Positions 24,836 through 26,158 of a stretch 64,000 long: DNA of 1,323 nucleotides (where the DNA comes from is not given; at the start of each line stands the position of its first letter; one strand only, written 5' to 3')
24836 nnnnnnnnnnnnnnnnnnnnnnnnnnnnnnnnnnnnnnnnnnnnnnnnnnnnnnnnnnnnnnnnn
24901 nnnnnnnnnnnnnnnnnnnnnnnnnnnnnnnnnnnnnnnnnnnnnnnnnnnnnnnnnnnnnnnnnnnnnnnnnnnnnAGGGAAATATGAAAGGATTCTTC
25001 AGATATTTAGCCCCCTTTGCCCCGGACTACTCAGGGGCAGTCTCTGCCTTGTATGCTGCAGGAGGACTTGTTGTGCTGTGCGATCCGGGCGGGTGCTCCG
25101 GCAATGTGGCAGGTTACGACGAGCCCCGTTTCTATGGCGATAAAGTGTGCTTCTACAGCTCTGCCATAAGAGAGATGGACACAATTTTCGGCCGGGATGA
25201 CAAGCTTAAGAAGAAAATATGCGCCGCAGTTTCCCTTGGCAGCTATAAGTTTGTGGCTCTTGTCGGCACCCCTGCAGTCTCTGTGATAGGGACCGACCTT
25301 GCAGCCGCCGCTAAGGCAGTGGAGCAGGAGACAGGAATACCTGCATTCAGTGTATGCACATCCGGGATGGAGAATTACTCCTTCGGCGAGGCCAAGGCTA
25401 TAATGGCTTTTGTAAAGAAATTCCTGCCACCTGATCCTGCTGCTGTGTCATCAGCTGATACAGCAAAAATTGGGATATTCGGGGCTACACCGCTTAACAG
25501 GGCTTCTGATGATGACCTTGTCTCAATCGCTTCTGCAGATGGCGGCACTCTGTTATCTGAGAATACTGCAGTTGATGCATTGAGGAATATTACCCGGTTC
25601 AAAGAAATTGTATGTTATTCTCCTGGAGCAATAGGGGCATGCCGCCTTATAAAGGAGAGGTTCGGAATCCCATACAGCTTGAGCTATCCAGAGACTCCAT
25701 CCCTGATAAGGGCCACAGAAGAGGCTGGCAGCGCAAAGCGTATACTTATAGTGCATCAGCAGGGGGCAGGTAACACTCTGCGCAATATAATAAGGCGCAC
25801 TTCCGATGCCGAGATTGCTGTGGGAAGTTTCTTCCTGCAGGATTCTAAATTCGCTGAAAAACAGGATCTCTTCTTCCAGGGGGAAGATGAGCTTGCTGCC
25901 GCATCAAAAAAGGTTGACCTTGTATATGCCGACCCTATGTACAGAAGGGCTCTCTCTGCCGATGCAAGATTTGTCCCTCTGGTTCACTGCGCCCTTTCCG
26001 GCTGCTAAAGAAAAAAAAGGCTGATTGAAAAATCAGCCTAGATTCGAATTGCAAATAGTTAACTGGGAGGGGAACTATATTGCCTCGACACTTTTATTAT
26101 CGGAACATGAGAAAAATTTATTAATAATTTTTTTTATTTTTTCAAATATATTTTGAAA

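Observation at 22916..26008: Nitrogenase-like three-gene cluster (NifH-like ATPase plus distinct NifD-like and NifK-like subunits) in a non-diazotrophic context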

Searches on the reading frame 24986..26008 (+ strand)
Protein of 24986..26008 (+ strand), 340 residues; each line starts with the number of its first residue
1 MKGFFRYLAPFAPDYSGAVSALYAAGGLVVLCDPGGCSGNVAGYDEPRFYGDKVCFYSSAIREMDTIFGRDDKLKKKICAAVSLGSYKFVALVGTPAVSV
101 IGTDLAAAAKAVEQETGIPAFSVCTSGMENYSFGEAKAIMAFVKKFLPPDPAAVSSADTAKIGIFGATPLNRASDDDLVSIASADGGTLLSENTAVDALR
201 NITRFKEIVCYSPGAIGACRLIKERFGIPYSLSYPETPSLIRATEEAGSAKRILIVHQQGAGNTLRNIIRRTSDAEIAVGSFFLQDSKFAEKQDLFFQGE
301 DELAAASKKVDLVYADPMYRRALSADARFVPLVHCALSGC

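Call 3: search_protein_families(library=pfam, proteins=[window:24986-26008:+], max_evalue=0.01)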
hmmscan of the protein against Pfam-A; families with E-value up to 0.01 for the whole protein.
window:24986-26008:+ (340 aa): 1 family
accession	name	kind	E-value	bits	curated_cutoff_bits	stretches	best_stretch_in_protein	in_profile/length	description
PF00148.24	Oxidored_nitro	-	9.1e-16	58.2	28.6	1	34-231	23-221/399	Nitrogenase component 1 type Oxidoreductase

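Call 4: search_protein_families(library=ncbifam, proteins=[window:24986-26008:+], max_evalue=0.01)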
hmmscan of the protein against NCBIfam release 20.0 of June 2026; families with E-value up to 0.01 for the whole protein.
window:24986-26008:+ (340 aa): 12 families
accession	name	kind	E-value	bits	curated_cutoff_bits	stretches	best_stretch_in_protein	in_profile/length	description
TIGR01862.1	N2-ase-Ialpha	subfamily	4.4e-08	32.2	486.05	1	56-230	88-266/444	nitrogenase component I subunit alpha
TIGR01283.1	nifE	equivalog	6.1e-08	31.7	505.1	1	57-167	92-206/459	nitrogenase iron-molybdenum cofactor biosynthesis protein NifE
TIGR03282.1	methan_mark_13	equivalog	7.9e-08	31.7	268.4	1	20-123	9-112/352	Ni-sirohydrochlorin a,c-diamide reductive cyclase catalytic subunit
TIGR01284.1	alt_nitrog_alph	subfamily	9.3e-06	24.3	512.8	1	56-229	94-272/457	nitrogenase subunit alpha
TIGR01282.1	nifD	equivalog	1.1e-05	24.3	653.55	1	57-132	102-178/466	nitrogenase molybdenum-iron protein alpha chain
TIGR01279.1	DPOR_bchN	equivalog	2.2e-05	23.6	419.95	1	59-167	56-161/407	ferredoxin:protochlorophyllide reductase (ATP-dependent) subunit N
NF002768.0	PRK02842.1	equivalog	0.00013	21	324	1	72-168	82-173/423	ferredoxin:protochlorophyllide reductase (ATP-dependent) subunit N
NF011047.0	PRK14477.1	equivalog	0.0015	16.5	1229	1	57-128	83-154/917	bifunctional nitrogenase iron-molybdenum cofactor biosynthesis protein NifEN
TIGR01285.1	nifN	equivalog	0.0017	17.4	326.8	1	48-179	53-188/433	nitrogenase iron-molybdenum cofactor biosynthesis protein NifN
TIGR01861.1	ANFD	equivalog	0.0019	16.7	873.8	1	57-128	98-171/513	nitrogenase iron-iron protein, alpha chain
TIGR01278.1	DPOR_BchB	equivalog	0.0038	16.1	490.35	1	87-282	86-280/512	ferredoxin:protochlorophyllide reductase (ATP-dependent) subunit B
TIGR01860.1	VNFD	equivalog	0.0067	15.1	823.1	1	56-132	96-174/461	nitrogenase vanadium-iron protein, alpha chain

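Call 11: search_solved_structures(query=window:24986-26008:+, max_evalue=1)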
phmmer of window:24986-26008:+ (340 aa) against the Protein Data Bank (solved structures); distinct sequences matched with E-value up to 1: 19.
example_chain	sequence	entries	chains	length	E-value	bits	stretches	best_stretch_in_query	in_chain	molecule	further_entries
9p1x_A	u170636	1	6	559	0.00026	23.7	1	54-132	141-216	Nitrogenase protein alpha chain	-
9i0g_A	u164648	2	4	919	0.00037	23.2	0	34-128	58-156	Nitrogenase iron-molybdenum cofactor biosynthesis protein NifE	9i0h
4wn9_A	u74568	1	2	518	0.0022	20.7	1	56-131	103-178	Nitrogenase molybdenum-iron protein alpha chain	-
5vpw_A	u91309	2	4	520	0.0022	20.6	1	56-131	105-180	Nitrogenase molybdenum-iron protein alpha chain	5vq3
1mio_A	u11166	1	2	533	0.0022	20.6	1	56-131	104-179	NITROGENASE MOLYBDENUM IRON PROTEIN (ALPHA CHAIN)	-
4wes_A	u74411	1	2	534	0.0023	20.6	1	56-131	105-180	Nitrogenase molybdenum-iron protein alpha chain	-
9spz_A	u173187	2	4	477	0.005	19.5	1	53-130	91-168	Nitrogenase protein alpha chain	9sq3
9fmg_A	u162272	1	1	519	0.016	17.8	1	56-130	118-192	Nitrogenase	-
9d9u_A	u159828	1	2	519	0.016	17.8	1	56-130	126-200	Nitrogenase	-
9hbc_A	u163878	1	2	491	0.019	17.5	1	57-131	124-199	MoFe nitrogenase subunit D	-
9ian_A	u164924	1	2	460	0.065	15.8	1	32-156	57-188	Nitrogenase iron-molybdenum cofactor biosynthesis protein NifE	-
9iao_A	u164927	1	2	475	0.07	15.7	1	32-156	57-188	Nitrogenase iron-molybdenum cofactor biosynthesis protein NifE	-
9onj_A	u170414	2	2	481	0.072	15.7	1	32-156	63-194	Nitrogenase iron-molybdenum cofactor biosynthesis protein NifE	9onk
3pdi_A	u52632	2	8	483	0.072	15.6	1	32-156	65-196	Nitrogenase MoFe cofactor biosynthesis protein NifE | Nitrogenase iron-molybdenum cofactor biosynthesis protein NifE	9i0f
8oie_A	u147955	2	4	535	0.082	15.4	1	57-127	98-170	Nitrogenase protein alpha chain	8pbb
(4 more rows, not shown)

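Call 72: find_homologous_proteins(query=window:24986-26008:+, max_evalue=0.001)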
Query window:24986-26008:+ (340 aa): 331 proteins with E <= 0.001 among 8000 candidates; the best 120 are listed.
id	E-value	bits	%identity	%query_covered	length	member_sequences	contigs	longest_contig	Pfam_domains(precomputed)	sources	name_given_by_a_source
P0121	1.5e-220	749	100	100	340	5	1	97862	PF00148.25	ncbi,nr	ncbi:MAG: hypothetical protein J6W62_07945 [Spirochaetia bacterium]|nr:hypothetical protein [Spiroch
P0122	5.6e-211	718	96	100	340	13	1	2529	PF00148.25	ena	-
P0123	3.0e-188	643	86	100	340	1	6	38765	PF00148.25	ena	-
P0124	1.0e-187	641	84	100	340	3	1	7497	PF00148.25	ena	-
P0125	3.1e-186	636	85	100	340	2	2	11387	PF00148.25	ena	-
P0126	4.3e-183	626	83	100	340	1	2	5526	PF00148.25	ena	-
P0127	8.1e-183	625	84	100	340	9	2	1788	PF00148.25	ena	-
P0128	1.8e-182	624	84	100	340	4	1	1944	PF00148.25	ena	-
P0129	2.0e-182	624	82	100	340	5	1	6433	PF00148.25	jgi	-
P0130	3.2e-180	617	81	100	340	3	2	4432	PF00148.25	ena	-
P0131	3.7e-180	616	82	100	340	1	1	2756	PF00148.25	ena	-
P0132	3.8e-177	606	79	100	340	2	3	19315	PF00148.25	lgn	-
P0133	2.9e-176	604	80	100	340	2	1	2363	PF00148.25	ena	-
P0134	2.5e-175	600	79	100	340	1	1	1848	PF00148.25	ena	-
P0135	3.4e-170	584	80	100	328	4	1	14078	PF00148.25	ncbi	-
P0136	3.5e-168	577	78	100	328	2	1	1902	PF00148.25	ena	-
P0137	2.4e-163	561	79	100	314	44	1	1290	PF00148.25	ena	-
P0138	4.3e-161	554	75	100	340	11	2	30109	PF00148.25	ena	-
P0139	3.5e-160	551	77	100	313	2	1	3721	PF00148.25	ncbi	-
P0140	4.7e-160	550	76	100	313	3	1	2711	PF00148.25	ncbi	-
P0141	5.0e-160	550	76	100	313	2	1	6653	PF00148.25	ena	-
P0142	5.5e-160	550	75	100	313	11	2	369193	PF00148.25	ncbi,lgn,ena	-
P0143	6.3e-160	550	77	100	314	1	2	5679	PF00148.25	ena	-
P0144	8.2e-160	550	76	100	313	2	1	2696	PF00148.25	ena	-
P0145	1.0e-159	549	76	100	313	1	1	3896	PF00148.25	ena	-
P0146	1.5e-159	549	77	100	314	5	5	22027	PF00148.25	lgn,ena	-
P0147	2.8e-159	548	77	100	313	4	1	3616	PF00148.25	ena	-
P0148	8.5e-159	546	76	100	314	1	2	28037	PF00148.25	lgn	-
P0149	1.0e-158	546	76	100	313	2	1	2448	PF00148.25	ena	-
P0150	1.1e-158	546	77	100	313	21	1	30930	PF00148.25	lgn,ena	-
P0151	6.0e-158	543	76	100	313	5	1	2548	PF00148.25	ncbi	-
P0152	3.6e-157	541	76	100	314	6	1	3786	PF00148.25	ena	-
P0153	3.8e-157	541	75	100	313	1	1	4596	PF00148.25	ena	-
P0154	1.1e-156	539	76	100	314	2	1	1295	PF00148.25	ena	-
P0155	3.4e-155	534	75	100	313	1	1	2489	PF00148.25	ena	-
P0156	7.5e-155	533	75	100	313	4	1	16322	PF00148.25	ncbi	-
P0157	9.0e-129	448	63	100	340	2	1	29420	PF00148.25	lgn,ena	-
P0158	1.0e-117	411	58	100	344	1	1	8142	PF00148.25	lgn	-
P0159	3.7e-116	406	56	100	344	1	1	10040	PF00148.25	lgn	-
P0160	3.1e-115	403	56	100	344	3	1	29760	PF00148.25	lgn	-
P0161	2.2e-114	400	56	100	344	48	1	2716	PF00148.25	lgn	-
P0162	1.4e-113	398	56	100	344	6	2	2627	PF00148.25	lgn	-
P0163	1.6e-112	394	57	100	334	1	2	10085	PF00148.25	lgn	-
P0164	2.0e-112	394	55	100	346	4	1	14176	PF00148.25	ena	-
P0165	2.5e-112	393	54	100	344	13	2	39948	PF00148.25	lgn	-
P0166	3.3e-112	393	71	81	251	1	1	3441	PF00148.25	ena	-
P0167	7.8e-110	385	55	100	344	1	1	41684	PF00148.25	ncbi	-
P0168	1.1e-103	365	84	59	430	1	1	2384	PF00148.25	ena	-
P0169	7.0e-103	362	50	100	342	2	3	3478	PF00148.25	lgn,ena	-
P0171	3.0e-82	295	50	99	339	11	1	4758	PF00148.25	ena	-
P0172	4.2e-81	291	44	100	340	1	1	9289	PF00148.25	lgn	-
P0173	6.3e-80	287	44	100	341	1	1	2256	PF00148.25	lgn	-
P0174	4.5e-78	281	43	100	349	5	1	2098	PF00148.25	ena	-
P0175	5.5e-77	277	44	100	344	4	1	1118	PF00148.25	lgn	-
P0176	6.9e-77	277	44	100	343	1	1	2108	PF00148.25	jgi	jgi:hypothetical protein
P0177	1.2e-76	276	43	100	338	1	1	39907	PF00148.25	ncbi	-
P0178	1.7e-74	269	44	100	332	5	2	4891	PF00148.25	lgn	-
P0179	3.1e-74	268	43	100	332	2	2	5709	PF00148.25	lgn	-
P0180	5.4e-74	268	43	100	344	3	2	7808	PF00148.25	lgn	-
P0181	1.2e-72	263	44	100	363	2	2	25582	PF00148.25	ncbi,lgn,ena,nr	ncbi:MAG: hypothetical protein J5855_05850 [Mailhella sp.]|nr:hypothetical protein [Mailhella sp.]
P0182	2.2e-72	262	43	100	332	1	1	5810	PF00148.25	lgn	-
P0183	2.4e-72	262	42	100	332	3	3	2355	PF00148.25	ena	-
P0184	3.5e-71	258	40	95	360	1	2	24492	PF00148.25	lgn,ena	-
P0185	8.1e-71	257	42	100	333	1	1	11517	PF00148.25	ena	-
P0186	3.1e-70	255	40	100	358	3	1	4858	PF00148.25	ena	-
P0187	3.2e-70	255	43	100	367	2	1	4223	PF00148.25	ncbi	-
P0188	4.1e-67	245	42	94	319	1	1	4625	PF00148.25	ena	-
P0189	2.5e-66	242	39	100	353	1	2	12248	PF00148.25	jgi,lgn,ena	jgi:hypothetical protein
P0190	3.5e-66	242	47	79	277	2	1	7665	PF00148.25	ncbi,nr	ncbi:MAG: nitrogenase component 1, partial [Pyramidobacter sp.]|nr:nitrogenase component 1 [Pyramido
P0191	3.1e-65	239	40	100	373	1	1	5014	PF00148.25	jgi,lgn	jgi:nitrogenase molybdenum-cofactor synthesis protein NifE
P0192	4.8e-65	238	37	100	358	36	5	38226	PF00148.25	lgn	-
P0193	1.1e-64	237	39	100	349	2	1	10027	PF00148.25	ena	-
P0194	5.3e-63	231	38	100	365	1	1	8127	PF00148.25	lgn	-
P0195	2.4e-61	226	35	100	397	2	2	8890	PF00148.25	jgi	jgi:nitrogenase molybdenum-iron protein alpha/beta subunit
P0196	2.9e-61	226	37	100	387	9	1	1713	PF00148.25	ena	-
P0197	3.8e-61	225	38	100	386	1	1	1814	PF00148.25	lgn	-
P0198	2.4e-59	219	37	95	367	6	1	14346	PF00148.25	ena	-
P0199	2.8e-59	219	36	100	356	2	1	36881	PF00148.25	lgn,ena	-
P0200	5.7e-59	218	37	94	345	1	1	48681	PF00148.25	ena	-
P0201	2.9e-58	216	37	100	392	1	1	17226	PF00148.25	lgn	-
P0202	3.3e-58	216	36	100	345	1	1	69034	PF00148.25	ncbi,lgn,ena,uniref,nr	ncbi:nitrogenase component 1 [Pseudoramibacter sp. HA2172]|uniref:nitrogenase component 1 n=1 Tax=Ps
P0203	6.0e-58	215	37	94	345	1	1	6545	PF00148.25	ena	-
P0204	6.1e-58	215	36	100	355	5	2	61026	PF00148.25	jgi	jgi:nitrogenase molybdenum-iron protein alpha/beta subunit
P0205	7.0e-58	215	36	94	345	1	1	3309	PF00148.25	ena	-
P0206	8.3e-58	214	39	100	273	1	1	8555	PF00148.25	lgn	-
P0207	1.2e-57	214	35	100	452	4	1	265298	PF00148.25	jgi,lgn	-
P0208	1.5e-57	213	37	94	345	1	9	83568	PF00148.25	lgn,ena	-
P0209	1.6e-57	213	35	100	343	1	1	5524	PF00148.25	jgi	-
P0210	3.0e-57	213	36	99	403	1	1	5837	PF00148.25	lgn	-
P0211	3.0e-57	212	37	94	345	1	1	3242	PF00148.25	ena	-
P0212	4.1e-57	212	40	91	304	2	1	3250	PF00148.25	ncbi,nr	ncbi:MAG: nitrogenase molybdenum-iron protein, partial [Oscillospiraceae bacterium]|nr:nitrogenase m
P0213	6.0e-57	212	46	60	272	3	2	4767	PF00148.25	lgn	-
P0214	7.8e-57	211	38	99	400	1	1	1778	PF00148.25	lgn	-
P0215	9.0e-57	211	37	100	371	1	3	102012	PF00148.25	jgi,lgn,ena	-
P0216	1.9e-56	210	35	100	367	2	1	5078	PF00148.25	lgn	-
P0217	2.0e-56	210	35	100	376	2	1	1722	PF00148.25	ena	-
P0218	4.3e-56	209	35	100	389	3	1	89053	PF00148.25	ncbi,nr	ncbi:MAG: nitrogenase component 1 [Synergistaceae bacterium]|nr:nitrogenase component 1 [Synergistac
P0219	4.4e-56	209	36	95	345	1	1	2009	PF00148.25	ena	-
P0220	5.9e-56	208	34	100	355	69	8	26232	PF00148.25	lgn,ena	-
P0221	7.6e-56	208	38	99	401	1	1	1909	PF00148.25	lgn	-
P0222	8.0e-56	208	37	100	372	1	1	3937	PF00148.25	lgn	-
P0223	1.1e-55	207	38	100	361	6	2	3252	PF00148.25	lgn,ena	-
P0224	1.9e-55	207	34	100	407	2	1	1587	PF00148.25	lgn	-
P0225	2.4e-55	206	49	59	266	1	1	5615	PF00148.25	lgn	-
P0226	2.8e-55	206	35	94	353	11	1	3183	PF00148.25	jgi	jgi:nitrogenase molybdenum-iron protein alpha/beta subunit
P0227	3.0e-55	206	36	100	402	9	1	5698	PF00148.25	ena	-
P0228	3.1e-55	206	35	100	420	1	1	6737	PF00148.25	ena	-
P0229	3.1e-55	206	36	100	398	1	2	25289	PF00148.25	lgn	-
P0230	3.5e-55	206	34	100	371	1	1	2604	PF00148.25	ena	-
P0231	6.3e-55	205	35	100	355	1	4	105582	PF00148.25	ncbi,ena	-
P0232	7.9e-55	205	35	96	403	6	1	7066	PF00148.25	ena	-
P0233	8.5e-55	204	36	100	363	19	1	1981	PF00148.25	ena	-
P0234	8.8e-55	204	37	100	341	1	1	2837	PF00148.25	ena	-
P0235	9.2e-55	204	38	100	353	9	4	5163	PF00148.25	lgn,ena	-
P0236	1.1e-54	204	36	100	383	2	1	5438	PF00148.25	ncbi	-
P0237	2.4e-54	203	46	59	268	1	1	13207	PF00148.25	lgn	-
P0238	3.1e-54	203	34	100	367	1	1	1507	PF00148.25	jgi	jgi:nitrogenase molybdenum-iron protein alpha/beta subunit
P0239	4.6e-54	202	33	100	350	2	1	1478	PF00148.25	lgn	-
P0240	5.7e-54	202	36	99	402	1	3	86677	PF00148.25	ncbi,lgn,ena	-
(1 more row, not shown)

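Call 84: predict_structure(alignment_id=A4)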
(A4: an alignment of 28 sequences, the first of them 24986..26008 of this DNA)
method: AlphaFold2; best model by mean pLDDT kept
length: 340 residues; sequences in the alignment: 28
mean_pLDDT: 84.8   pTM: 0.86
mean pLDDT of the five models: 84.8, 84.2, 84.0, 84.1, 83.1
residues with pLDDT >= 90: 197; 70-90: 80; 50-70: 44; < 50: 19
segments of 3 or more residues with pLDDT < 50: 1-4, 39-52
pLDDT, mean of each block of 10 residues (from residue 1): 51 83 89 58 43 52 56 84 89 78 84 96 88 94 94 65 91 90 91 92 94 96 95 95 94 97 97 97 94 93 95 94 94 79
secondary structure, 60 per line:
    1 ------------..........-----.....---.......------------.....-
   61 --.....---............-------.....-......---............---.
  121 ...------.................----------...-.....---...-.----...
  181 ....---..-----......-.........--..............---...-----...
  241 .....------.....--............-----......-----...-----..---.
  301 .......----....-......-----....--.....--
elements in order: H14-22 E28-32 H36-42 E55-59 H63-67 H71-82 E90-94 H96-101 H105-116 E120-123 H131-146 E161-165 H178-184 H195-200 E205-210 H213-226 E230-232 H238-245 E252-256 H259-270 E276-281 H300-307 E312-315 H317-322 E328-331 H335-338

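Call 87: fold_search(model_id=the predicted structure, library=pdb)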
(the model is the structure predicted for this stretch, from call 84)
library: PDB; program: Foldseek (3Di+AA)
matches with E <= 10: 1198; with E <= 0.001: 132
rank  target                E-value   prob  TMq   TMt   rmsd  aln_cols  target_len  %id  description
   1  9ian_B                4.2e-14  1.00  0.58  0.48   8.1       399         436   14  Nitrogenase maturase NifEN in complex with the cofactor chaperone NifX (released 2026-03-04)
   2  9onk_B                9.6e-14  1.00  0.70  0.56   5.7       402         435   14  L-cluster inward bound holo-NifEN expressed in E. coli (released 2026-02-18)
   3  8oie_C                1.4e-13  1.00  0.64  0.50   6.5       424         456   14  Iron Nitrogenase Complex from Rhodobacter capsulatus (released 2023-10-04)
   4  9ian_A                1.5e-13  1.00  0.63  0.49   7.6       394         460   15  Nitrogenase maturase NifEN in complex with the cofactor chaperone NifX (released 2026-03-04)
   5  9i0f_B                2.6e-13  1.00  0.69  0.55   5.7       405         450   14  Revisited AvNifEN crystal structure (released 2025-12-03)
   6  9i0f_A                2.9e-13  1.00  0.61  0.47   7.7       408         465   15  Revisited AvNifEN crystal structure (released 2025-12-03)
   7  4wes_B                3.7e-13  1.00  0.67  0.52   6.2       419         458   13  Nitrogenase molybdenum-iron protein from Clostridium pasteurianum at 1.08 A resolution (released 2015-02-11)
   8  5n6y_A                3.7e-13  1.00  0.63  0.48   6.0       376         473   15  Azotobacter vinelandii vanadium nitrogenase (released 2017-07-26)
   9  9fmg_A                3.9e-13  1.00  0.65  0.49   6.7       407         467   14  Methylthio-alkane reductase complex (released 2025-09-17)
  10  9onk_A                4.2e-13  1.00  0.63  0.53   7.6       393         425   16  L-cluster inward bound holo-NifEN expressed in E. coli (released 2026-02-18)
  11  9i0f_F                5.9e-13  1.00  0.69  0.54   5.7       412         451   15  Revisited AvNifEN crystal structure (released 2025-12-03)
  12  3pdi_A                5.9e-13  1.00  0.62  0.52   7.7       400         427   16  Precursor bound NifEN (released 2011-01-19)
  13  9ian_C                7.1e-13  1.00  0.68  0.53   6.1       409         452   16  Nitrogenase maturase NifEN in complex with the cofactor chaperone NifX (released 2026-03-04)
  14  6fea_A                1.1e-12  1.00  0.64  0.50   6.0       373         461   15  A. vinelandii vanadium nitrogenase, turnover state (released 2018-03-28)
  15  9i0g_A                2.2e-12  1.00  0.64  0.28   6.3       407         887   16  CryoEM structure of holo-GmNifEN (released 2025-11-05)
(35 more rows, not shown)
